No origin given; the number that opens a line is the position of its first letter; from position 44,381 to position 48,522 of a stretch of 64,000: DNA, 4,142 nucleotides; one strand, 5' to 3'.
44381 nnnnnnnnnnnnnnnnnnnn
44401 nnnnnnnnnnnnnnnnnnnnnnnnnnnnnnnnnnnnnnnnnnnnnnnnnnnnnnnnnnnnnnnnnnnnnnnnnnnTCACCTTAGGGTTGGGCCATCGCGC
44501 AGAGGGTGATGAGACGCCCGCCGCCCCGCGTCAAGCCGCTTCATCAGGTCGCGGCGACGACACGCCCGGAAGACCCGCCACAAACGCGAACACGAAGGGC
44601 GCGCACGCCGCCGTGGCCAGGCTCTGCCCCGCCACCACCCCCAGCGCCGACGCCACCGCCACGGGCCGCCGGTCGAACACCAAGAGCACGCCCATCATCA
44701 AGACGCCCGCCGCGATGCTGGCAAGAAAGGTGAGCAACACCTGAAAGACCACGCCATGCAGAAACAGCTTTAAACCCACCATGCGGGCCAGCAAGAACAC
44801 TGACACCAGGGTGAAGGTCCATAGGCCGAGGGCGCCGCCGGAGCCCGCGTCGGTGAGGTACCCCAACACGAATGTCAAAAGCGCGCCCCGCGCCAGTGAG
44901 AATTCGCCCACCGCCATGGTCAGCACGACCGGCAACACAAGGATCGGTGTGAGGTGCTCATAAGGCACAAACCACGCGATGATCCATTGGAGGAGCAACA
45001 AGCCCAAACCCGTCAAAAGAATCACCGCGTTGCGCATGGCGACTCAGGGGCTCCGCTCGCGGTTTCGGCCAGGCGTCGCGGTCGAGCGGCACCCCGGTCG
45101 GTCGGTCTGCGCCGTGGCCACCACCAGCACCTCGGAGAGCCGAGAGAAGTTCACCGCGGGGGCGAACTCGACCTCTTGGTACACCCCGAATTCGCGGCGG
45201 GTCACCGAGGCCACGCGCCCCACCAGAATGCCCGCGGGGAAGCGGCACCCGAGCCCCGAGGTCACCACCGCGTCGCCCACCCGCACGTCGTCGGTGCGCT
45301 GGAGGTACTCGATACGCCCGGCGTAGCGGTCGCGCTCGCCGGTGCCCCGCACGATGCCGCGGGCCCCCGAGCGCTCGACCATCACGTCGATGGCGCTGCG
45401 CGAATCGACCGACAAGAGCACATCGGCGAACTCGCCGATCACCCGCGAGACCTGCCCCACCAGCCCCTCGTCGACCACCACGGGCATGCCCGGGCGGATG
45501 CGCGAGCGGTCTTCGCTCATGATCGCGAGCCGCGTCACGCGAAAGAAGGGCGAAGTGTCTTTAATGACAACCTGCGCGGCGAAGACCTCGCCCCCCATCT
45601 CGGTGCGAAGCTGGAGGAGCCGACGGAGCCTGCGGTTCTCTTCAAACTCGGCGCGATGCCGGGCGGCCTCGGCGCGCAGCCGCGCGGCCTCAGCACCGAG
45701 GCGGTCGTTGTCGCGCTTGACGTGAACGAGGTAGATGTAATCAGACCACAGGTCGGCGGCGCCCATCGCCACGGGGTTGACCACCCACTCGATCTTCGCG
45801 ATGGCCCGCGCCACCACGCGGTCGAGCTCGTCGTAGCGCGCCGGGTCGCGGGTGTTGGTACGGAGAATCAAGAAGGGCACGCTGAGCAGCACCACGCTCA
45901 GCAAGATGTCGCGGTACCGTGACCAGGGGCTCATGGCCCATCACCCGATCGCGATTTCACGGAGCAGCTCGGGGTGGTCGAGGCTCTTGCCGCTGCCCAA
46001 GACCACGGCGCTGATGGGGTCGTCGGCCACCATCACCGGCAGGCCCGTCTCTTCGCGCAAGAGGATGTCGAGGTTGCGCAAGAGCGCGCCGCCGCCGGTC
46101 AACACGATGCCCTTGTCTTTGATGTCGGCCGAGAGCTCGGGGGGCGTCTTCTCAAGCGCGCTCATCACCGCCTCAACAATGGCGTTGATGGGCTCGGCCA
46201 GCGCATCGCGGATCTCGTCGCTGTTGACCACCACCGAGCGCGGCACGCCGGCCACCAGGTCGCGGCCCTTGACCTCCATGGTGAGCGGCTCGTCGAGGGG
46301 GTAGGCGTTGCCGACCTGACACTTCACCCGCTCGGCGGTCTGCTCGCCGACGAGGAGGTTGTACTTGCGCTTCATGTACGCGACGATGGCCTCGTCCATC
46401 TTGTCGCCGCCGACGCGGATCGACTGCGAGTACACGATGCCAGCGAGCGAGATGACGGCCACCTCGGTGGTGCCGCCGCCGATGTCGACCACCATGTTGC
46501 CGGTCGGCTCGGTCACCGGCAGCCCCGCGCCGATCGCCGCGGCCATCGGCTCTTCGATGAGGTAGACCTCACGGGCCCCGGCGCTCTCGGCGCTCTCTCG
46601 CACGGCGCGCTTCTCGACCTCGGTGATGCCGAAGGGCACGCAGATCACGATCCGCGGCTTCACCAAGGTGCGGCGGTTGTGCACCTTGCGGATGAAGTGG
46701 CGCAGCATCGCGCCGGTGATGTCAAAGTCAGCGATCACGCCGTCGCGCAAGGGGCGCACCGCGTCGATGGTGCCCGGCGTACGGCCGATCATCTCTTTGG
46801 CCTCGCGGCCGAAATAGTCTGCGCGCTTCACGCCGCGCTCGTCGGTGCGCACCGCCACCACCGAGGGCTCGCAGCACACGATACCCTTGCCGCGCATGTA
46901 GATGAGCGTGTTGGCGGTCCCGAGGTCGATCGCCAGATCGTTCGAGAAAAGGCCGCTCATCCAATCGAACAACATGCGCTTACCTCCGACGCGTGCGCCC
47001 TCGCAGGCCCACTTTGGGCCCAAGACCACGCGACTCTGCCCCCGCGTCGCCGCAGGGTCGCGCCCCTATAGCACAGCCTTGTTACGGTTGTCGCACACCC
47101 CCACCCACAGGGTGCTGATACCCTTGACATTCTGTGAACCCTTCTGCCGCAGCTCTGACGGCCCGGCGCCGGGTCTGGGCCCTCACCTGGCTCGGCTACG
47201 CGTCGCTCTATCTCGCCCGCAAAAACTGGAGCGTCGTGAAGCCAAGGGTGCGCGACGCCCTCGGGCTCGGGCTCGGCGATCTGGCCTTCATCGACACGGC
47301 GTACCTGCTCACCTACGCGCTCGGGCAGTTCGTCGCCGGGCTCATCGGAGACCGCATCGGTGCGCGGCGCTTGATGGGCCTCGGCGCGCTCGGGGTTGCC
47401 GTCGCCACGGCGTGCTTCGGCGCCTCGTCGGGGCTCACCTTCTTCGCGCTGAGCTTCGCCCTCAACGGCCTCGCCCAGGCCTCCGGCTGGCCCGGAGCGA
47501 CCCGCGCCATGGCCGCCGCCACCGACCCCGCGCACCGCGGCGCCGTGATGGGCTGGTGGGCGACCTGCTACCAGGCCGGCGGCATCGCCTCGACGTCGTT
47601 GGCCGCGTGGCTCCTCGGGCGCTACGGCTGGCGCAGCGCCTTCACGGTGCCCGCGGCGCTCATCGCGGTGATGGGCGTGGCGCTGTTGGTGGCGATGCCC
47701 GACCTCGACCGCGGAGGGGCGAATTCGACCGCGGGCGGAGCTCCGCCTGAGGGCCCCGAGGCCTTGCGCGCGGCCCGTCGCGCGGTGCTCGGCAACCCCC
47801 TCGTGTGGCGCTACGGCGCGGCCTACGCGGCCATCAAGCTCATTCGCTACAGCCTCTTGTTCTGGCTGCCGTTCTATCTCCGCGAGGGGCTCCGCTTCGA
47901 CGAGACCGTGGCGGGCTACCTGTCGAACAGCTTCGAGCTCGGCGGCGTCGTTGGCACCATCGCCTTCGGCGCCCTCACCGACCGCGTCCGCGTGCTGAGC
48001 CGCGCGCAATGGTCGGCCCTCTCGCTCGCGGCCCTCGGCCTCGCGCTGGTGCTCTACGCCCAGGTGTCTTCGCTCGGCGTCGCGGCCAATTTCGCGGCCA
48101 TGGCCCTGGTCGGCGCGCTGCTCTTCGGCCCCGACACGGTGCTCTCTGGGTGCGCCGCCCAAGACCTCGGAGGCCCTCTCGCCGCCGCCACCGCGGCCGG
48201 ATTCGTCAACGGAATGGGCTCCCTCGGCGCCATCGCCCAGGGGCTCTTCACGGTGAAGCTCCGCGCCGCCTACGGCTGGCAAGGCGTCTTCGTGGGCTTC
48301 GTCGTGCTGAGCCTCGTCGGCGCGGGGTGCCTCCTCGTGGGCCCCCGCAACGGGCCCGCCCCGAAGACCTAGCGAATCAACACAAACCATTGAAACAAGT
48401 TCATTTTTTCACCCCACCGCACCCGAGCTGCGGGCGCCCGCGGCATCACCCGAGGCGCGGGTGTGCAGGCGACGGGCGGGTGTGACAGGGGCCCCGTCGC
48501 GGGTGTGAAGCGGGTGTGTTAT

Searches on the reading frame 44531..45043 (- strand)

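Call 84: search_protein_families(library=pfam, proteins=[window:44531-45043:-], max_evalue=0.001)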
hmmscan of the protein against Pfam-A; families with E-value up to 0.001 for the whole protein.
window:44531-45043:- (170 aa): 1 family
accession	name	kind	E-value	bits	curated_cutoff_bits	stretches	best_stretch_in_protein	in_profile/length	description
PF04093.17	MreD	-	0.00022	21.8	24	1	15-123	17-120/158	rod shape-determining protein MreD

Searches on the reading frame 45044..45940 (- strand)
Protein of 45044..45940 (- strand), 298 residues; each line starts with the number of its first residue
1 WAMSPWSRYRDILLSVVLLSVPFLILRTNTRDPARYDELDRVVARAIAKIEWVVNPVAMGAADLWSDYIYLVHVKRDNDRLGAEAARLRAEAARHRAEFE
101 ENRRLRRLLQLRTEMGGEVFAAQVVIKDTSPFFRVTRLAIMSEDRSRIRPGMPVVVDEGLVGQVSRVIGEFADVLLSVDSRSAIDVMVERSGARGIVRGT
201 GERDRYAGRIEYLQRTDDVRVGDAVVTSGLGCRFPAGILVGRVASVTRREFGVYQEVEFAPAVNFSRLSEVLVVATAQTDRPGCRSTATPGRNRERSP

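Call 84: search_protein_families(library=pfam, proteins=[window:45044-45940:-], max_evalue=0.001)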
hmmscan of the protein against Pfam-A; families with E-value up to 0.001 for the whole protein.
window:45044-45940:- (298 aa): 1 family
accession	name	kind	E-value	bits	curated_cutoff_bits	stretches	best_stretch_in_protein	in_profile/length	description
PF04085.20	MreC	-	1.3e-36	126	28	1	128-274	5-146/147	Rod shape-determining protein MreC, barrel core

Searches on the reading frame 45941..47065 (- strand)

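Call 84: search_protein_families(library=pfam, proteins=[window:45941-47065:-], max_evalue=0.001)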
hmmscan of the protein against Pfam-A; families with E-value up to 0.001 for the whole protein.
window:45941-47065:- (374 aa): 5 families
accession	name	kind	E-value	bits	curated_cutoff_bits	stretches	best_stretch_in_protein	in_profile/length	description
PF06723.19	MreB_Mbl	-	9.6e-148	491.8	27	1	42-367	2-324/327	MreB/Mbl protein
PF14450.12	FtsA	-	4.3e-12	46.9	31.8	1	191-349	1-112/127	Cell division protein FtsA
PF00012.26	HSP70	-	1.3e-11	43.9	20.6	1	138-236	135-239/599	Hsp70 protein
PF00022.25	Actin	-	4.5e-11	42.4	27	1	64-234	28-190/410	Actin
PF11104.14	PilM_2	-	1.4e-07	31.3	27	0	189-241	181-229/340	Type IV pilus assembly protein PilM;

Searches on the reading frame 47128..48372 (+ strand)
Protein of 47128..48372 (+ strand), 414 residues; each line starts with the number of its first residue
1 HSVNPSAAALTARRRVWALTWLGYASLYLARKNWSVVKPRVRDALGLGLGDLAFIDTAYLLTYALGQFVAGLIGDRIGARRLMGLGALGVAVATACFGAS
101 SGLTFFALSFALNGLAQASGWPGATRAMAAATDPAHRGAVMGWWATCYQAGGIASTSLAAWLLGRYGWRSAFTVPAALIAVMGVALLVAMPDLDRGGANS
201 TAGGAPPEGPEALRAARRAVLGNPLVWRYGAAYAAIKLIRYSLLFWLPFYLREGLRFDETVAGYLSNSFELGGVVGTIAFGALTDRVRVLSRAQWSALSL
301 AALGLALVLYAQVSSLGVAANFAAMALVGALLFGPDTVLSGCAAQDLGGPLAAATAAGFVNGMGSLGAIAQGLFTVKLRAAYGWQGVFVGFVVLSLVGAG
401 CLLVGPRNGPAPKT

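Call 84: search_protein_families(library=pfam, proteins=[window:47128-48372:+], max_evalue=0.001)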
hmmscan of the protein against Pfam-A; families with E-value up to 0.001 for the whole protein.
window:47128-48372:+ (414 aa): 2 families
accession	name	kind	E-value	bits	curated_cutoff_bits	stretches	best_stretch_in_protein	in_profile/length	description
PF07690.21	MFS_1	-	2.1e-46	158.9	33.4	1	21-370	2-345/347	Major Facilitator Superfamily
PF00854.27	PTR2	-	0.00013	21.4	27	1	132-182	64-114/392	POT family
